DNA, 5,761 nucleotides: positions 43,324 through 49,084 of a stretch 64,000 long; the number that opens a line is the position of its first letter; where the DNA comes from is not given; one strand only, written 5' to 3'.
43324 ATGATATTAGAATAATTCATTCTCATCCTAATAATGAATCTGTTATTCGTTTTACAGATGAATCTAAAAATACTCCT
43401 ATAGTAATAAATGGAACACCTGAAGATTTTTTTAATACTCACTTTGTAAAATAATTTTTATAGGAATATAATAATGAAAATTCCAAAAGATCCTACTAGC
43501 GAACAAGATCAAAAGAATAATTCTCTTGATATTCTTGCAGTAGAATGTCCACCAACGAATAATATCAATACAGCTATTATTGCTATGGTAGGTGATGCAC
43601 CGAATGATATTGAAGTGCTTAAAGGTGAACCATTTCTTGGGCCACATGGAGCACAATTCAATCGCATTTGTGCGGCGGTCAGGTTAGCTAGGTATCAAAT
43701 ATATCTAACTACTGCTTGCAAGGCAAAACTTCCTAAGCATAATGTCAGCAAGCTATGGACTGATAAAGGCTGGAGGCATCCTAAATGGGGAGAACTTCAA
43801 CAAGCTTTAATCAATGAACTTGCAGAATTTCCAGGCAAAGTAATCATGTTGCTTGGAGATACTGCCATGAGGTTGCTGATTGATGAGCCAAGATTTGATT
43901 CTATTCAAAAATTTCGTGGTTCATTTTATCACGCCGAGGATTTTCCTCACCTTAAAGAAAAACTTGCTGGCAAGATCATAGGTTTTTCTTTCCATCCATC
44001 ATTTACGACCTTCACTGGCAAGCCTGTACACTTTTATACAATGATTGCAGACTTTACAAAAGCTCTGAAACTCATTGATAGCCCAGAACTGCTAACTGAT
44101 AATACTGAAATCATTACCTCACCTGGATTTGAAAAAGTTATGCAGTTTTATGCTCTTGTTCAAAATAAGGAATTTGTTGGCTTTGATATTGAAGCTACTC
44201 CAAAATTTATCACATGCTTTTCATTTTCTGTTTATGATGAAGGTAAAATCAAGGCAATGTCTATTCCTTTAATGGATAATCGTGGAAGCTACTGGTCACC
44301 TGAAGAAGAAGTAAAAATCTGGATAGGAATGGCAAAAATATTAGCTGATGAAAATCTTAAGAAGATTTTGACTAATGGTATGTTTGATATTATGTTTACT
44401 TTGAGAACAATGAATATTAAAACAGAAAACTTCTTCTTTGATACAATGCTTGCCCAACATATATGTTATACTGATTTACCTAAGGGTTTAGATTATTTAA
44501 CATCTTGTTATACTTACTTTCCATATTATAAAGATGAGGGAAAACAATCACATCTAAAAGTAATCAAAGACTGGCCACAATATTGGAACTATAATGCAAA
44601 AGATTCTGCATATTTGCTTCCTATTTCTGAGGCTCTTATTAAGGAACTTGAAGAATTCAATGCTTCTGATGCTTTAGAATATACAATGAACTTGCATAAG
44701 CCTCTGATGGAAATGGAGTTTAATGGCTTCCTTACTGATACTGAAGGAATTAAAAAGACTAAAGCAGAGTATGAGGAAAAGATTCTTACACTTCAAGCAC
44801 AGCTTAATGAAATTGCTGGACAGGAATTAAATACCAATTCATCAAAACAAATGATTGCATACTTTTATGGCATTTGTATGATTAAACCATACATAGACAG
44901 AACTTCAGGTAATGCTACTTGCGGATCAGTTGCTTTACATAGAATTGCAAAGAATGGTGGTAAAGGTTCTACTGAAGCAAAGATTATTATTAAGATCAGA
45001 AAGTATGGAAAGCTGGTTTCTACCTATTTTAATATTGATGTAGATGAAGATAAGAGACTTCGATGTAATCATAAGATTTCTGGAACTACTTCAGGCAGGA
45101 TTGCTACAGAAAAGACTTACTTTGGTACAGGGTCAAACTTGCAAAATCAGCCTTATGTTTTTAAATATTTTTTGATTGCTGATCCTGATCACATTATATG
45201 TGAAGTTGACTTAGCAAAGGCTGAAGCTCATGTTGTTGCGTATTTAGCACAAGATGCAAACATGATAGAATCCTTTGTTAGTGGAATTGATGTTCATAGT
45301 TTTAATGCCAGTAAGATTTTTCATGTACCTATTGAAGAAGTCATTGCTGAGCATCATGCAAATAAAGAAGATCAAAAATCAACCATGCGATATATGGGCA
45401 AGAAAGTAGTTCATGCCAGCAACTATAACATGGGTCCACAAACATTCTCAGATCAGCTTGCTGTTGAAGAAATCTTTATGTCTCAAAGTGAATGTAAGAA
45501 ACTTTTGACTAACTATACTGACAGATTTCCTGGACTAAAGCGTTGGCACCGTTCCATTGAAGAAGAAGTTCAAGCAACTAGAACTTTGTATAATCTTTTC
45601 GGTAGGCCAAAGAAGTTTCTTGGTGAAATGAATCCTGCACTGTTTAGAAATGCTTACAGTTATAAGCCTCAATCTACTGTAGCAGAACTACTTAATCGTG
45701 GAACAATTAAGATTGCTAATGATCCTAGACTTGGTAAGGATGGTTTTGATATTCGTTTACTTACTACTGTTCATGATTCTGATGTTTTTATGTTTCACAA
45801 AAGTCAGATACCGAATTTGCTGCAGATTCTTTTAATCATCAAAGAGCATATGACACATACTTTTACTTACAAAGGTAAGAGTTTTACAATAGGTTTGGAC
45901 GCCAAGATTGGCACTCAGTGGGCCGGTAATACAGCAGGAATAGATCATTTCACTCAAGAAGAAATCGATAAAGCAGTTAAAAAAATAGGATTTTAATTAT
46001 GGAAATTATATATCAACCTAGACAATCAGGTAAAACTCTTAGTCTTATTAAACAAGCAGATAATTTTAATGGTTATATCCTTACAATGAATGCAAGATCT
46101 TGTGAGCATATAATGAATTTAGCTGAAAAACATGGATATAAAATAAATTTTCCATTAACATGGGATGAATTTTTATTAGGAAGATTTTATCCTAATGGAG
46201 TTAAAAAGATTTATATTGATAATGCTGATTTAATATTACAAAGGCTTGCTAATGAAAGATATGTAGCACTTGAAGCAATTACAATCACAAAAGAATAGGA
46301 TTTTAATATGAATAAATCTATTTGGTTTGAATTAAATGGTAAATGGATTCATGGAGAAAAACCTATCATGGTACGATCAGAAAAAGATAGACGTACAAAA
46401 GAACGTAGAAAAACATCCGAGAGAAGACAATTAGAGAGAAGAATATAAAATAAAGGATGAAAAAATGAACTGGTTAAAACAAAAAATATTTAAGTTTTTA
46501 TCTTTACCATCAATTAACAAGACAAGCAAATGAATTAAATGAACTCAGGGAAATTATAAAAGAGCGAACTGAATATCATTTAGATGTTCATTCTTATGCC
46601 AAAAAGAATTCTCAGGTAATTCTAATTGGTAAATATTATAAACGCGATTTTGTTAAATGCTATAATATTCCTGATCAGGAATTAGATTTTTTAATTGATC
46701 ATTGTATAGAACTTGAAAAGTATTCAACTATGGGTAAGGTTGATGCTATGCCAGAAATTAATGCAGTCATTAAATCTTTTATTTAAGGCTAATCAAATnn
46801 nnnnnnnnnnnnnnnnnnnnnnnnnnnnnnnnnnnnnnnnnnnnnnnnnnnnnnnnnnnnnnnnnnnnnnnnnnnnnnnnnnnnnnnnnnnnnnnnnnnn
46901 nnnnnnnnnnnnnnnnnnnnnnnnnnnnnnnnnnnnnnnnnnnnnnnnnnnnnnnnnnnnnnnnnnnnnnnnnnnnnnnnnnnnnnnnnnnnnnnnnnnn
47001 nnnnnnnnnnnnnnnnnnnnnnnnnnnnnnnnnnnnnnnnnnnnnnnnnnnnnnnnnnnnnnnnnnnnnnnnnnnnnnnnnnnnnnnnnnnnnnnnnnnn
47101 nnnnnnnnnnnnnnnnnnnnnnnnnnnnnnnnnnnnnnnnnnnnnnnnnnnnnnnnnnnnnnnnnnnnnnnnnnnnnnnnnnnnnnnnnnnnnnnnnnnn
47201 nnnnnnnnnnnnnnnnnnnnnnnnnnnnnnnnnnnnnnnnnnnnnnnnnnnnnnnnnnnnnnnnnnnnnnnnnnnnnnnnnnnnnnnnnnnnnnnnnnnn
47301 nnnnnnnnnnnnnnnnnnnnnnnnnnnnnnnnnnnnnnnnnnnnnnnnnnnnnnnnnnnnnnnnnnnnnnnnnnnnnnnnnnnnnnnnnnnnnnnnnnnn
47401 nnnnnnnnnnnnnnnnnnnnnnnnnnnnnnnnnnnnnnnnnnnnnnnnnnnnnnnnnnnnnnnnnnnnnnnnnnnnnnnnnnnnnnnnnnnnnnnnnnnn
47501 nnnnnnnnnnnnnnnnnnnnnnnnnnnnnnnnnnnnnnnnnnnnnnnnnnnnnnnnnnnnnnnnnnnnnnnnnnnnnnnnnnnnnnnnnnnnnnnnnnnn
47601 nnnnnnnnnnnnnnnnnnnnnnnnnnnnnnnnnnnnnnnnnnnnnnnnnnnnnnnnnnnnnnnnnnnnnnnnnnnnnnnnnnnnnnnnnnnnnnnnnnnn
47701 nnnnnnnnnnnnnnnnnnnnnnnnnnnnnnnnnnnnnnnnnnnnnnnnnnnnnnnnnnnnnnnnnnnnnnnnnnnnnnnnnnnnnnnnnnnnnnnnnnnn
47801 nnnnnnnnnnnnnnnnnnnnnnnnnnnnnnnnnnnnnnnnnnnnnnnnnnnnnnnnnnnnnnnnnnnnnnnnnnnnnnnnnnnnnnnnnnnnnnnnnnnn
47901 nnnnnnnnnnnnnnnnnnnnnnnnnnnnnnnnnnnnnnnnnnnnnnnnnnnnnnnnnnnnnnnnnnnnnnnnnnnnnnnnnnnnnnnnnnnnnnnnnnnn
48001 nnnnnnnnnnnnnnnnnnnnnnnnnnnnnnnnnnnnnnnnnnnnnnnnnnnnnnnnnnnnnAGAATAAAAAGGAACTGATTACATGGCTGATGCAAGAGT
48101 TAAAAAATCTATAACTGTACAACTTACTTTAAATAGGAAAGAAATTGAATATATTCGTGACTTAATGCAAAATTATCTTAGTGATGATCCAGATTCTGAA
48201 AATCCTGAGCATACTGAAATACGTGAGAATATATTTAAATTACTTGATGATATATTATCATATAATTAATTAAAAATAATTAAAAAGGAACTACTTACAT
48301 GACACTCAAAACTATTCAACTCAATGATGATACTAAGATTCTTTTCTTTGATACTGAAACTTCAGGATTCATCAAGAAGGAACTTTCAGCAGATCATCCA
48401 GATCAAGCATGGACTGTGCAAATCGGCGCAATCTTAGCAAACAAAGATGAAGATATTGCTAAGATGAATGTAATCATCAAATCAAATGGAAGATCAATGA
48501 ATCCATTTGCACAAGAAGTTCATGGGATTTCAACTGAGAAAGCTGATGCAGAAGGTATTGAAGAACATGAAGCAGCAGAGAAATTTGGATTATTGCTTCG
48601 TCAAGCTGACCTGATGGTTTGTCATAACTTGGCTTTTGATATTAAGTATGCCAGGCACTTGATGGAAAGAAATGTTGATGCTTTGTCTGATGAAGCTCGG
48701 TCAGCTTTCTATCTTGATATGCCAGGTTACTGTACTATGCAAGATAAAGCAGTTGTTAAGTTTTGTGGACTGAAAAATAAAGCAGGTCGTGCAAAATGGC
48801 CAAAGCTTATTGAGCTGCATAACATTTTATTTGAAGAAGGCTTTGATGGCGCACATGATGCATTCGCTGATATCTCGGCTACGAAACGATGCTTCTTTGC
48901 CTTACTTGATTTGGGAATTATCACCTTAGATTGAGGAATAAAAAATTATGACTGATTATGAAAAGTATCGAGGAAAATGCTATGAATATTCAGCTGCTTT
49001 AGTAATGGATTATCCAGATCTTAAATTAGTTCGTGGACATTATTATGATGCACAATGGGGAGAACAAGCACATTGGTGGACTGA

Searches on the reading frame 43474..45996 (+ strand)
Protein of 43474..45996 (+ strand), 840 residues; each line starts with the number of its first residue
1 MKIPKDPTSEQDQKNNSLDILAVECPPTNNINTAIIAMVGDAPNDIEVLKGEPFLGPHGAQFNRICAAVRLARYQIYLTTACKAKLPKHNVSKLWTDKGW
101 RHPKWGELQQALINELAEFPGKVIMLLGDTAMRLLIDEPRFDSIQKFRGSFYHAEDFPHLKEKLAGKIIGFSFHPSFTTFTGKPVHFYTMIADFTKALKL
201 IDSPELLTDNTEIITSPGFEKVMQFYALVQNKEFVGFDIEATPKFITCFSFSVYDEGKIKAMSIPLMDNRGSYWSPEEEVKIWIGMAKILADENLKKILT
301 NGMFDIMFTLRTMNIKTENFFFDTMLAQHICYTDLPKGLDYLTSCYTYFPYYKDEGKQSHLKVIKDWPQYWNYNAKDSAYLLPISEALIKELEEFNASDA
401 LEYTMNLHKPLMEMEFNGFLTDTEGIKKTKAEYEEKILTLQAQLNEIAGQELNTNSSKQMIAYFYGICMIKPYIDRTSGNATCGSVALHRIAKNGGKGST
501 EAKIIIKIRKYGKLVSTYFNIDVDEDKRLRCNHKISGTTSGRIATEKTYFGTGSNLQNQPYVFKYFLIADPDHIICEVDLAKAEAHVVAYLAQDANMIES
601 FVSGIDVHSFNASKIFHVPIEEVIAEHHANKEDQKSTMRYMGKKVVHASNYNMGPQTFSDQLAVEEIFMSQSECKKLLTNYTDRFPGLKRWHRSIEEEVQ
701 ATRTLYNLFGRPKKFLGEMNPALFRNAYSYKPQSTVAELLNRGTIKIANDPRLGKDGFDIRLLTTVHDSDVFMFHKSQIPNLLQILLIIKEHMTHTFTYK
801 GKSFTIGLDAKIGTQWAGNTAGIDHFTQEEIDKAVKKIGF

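Call 9: search_protein_families(library=phrogs, proteins=[window:43474-45996:+], max_evalue=0.00001)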
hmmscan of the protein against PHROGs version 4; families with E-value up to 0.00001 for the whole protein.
window:43474-45996:+ (840 aa): 4 families
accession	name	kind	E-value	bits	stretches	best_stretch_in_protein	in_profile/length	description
phrog_17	-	DNA, RNA and nucleotide metabolism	6e-84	284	1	33-821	479-1235/1445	DNA polymerase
phrog_2573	-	DNA, RNA and nucleotide metabolism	4.6e-23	82.9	1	572-814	16-272/336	DNA polymerase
phrog_5995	-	DNA, RNA and nucleotide metabolism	9.4e-12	46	1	646-820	1-179/236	DNA polymerase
phrog_10285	-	DNA, RNA and nucleotide metabolism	6.3e-09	36.3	1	577-699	59-171/321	DNA polymerase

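Call 10: search_dna_similar(query=window:43474-45996:+, collection=phages, mode=protein, max_rows=20)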
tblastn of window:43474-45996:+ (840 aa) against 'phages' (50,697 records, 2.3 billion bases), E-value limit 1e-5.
Records with a match: 2054; places in all: 2054; records where one place covers at least 80% of the query: 25.
Best place of each record, by identity: <60% 2054.
By first word of the organism name: Mycobacterium 458; Vibrio 366; Salmonella 271; Microbacterium 212; Escherichia 132; Bacillus 124; Gordonia 95; Klebsiella 82; Enterococcus 58; Bacteriophage 37; and 52 more.
By host as written in the record: - 423; Mycobacterium smegmatis mc2 155 331; Microbacterium foliorum NRRL B-24224 SEA 93; Microbacterium foliorum NRRL B-24224 84; Mycobacterium smegmatis mc#155 46; Escherichia coli 44; Gordonia terrae 3612 39; Salmonella enterica subsp. enterica serovar Enteritidis PT1 39; and 334 more.
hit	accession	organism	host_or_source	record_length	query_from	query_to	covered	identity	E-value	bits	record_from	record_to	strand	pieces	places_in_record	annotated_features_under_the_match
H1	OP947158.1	Desulfofustis phage LS06-2018-MD01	-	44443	22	772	89%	31.9%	4e-93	327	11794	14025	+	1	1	DNA polymerase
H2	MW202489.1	Bacteriophage sp.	Manatee Spring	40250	17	769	90%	26.1%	3e-64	241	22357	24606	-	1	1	DNA polymerase | hypothetical protein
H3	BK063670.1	Caudoviricetes sp. vir526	Methanomicrobiales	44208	36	817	88%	25.6%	5e-19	196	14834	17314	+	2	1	DNA polymerase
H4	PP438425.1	Microcystis phage Mel-JY34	Microcystis elabens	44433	22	769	89%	25.2%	2e-58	223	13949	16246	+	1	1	DNA polymerase | hypothetical protein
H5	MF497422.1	Vibrio phage vB_VspS_VS-ABTNL-3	Vibrio splendidus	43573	36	776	88%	25.0%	9e-24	188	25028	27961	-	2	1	3'-5'exonuclease and polymerase domain protein | DNA polymerase I | hypothetical protein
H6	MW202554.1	Caudoviricetes sp.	Manatee Spring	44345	34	817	87%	25.1%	1e-20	193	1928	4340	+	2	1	DNA polymerase (x2)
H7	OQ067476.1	Caulobacter phage Kuura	Caulobacter sp.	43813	27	774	89%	24.3%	5e-27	207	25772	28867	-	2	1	DNA polymerase | hypothetical protein (x3)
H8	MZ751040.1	Bacillus phage phi18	Bacillus subtilis subsp. subtilis str. ...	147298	16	772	90%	22.9%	2e-26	122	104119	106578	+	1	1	DNA polymerase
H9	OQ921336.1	Bacillus phage SPO1L1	Bacillus subtilis BEST7003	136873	16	772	90%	22.4%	8e-27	124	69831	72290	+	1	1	hypothetical protein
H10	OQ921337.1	Bacillus phage SPO1L2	Bacillus subtilis BEST7003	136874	16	772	90%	22.4%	8e-27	124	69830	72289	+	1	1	hypothetical protein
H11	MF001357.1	Clostridium phage CP3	Clostridium perfringens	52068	77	818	88%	22.7%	2e-18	97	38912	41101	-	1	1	DNA polymerase I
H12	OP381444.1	Clostridium phage P21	Clostridium perfringens ZWCP 21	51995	77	818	88%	22.6%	4e-17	93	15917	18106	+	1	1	hypothetical protein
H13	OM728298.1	Bacillus phage vB_BsuM-Goe16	Bacillus subtilis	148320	16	772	90%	22.1%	5e-28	128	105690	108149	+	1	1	hypothetical protein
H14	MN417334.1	Clostridium phage CPAS-15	Clostridium perfringens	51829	77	818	88%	22.6%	6e-18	96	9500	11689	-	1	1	DNA polymerase family A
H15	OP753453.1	Clostridium phage E1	Clostridium perfringens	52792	77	818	88%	22.6%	8e-18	95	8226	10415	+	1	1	DNA polymerase I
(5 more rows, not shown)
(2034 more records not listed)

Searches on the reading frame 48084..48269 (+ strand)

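Call 42: search_protein_families(library=pfam, proteins=[window:48084-48269:+], max_evalue=1)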
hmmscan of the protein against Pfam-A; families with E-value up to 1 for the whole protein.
window:48084-48269:+ (61 aa): 3 families
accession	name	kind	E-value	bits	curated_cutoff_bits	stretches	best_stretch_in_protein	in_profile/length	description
PF08216.17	CTNNBL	-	0.032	13.1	27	1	18-59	226-265/474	Catenin-beta-like, Arm-motif containing nuclear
PF18072.6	FGAR-AT_linker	-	0.12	13.4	26.6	1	8-42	4-32/50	Formylglycinamide ribonucleotide amidotransferase linker domain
PF02663.19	FmdE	-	0.24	11.9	22.9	1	8-59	76-125/133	FmdE, Molybdenum formylmethanofuran dehydrogenase operon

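Call 43: search_protein_families(library=phrogs, proteins=[window:48084-48269:+], max_evalue=0.01)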
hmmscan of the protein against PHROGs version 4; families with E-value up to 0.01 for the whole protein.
window:48084-48269:+ (61 aa): 1 family
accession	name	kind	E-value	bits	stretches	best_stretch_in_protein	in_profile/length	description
phrog_7471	-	unknown function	5.4e-13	49.7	1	1-56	3-59/63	-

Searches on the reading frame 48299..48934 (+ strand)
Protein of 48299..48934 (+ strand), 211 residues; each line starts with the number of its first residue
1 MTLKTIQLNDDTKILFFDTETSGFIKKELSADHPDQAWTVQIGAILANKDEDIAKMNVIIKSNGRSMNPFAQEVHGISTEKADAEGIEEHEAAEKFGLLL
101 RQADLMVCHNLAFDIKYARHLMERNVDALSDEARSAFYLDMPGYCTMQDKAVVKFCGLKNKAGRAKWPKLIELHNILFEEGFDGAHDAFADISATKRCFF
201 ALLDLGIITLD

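Call 19: search_protein_families(library=pfam, proteins=[window:48299-48934:+], max_evalue=0.01)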
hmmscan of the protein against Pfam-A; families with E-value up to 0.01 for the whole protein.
window:48299-48934:+ (211 aa): 1 family
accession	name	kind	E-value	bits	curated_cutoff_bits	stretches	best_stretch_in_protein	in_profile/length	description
PF00929.31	RNase_T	-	2.2e-11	45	24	1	16-197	2-162/164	Exonuclease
